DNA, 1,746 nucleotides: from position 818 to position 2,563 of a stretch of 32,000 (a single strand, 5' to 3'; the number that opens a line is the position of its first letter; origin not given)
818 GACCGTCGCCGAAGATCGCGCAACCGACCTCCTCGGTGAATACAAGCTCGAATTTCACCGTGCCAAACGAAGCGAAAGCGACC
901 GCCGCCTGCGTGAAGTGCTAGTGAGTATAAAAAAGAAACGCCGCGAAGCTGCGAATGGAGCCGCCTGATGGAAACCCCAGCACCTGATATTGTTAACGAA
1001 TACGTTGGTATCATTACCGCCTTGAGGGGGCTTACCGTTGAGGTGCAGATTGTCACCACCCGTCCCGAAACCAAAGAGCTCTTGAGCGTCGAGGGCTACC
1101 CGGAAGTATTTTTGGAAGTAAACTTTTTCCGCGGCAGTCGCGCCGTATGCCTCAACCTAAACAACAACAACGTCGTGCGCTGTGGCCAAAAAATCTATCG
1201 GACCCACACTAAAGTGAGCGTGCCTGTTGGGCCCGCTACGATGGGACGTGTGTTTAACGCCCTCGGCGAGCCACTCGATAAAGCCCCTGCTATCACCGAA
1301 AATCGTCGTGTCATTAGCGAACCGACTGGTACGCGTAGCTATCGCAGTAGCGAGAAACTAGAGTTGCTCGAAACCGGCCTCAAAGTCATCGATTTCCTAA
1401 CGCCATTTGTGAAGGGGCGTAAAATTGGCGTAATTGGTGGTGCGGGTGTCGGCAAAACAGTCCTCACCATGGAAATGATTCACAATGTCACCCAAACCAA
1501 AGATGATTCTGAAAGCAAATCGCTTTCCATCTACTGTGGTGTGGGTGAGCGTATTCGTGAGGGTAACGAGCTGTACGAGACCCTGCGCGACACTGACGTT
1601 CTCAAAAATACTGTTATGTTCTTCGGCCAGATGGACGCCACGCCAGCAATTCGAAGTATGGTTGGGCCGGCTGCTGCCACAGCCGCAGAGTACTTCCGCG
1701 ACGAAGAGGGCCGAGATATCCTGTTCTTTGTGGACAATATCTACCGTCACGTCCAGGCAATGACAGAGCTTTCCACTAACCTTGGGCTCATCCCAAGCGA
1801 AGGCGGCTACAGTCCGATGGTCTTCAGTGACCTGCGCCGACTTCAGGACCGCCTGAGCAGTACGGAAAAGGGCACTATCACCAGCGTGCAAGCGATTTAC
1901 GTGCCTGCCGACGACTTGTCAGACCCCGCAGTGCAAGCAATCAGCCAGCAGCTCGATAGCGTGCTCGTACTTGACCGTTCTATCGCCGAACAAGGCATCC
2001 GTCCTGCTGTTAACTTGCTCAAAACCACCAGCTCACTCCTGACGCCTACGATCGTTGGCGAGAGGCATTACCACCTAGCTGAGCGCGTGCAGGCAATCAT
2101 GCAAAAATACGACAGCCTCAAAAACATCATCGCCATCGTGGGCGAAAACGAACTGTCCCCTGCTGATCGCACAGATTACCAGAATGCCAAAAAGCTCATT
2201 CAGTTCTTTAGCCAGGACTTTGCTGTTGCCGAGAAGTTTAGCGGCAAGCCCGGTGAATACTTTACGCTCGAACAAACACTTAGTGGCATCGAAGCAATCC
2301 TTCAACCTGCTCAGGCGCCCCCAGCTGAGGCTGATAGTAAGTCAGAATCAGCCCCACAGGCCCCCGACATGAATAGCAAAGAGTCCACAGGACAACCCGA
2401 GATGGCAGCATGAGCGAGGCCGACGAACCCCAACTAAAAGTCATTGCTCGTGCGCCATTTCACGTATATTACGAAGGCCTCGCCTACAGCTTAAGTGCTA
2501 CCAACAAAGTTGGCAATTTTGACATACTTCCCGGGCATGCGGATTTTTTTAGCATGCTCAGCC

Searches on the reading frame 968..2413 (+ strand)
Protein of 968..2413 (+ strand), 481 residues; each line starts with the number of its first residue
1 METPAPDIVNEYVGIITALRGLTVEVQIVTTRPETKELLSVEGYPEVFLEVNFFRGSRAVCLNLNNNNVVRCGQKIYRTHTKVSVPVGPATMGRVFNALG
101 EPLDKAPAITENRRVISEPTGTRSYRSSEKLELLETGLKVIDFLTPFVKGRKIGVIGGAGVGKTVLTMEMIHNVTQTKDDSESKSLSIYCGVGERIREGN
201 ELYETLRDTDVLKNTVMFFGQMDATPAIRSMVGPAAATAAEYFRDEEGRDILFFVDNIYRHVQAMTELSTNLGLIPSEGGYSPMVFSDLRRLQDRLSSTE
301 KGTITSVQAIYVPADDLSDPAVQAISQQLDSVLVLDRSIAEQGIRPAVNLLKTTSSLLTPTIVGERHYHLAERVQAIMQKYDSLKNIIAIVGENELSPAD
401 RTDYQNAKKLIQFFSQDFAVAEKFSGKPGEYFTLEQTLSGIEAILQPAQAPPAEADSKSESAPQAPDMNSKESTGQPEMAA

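Call 74: search_protein_families(library=pfam, proteins=[window:968-2413:+], max_evalue=0.00001)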
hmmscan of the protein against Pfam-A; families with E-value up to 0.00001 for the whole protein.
window:968-2413:+ (481 aa): 2 families
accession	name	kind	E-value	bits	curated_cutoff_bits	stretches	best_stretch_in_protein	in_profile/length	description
PF00006.31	ATP-synt_ab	-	2.8e-64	217.1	29.5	1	137-355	1-213/213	ATP synthase alpha/beta family, nucleotide-binding domain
PF22919.1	ATP-synt_VA_C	-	7.5e-10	39.2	24.7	1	361-421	6-68/101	C-terminal domain of V and A type ATP synthase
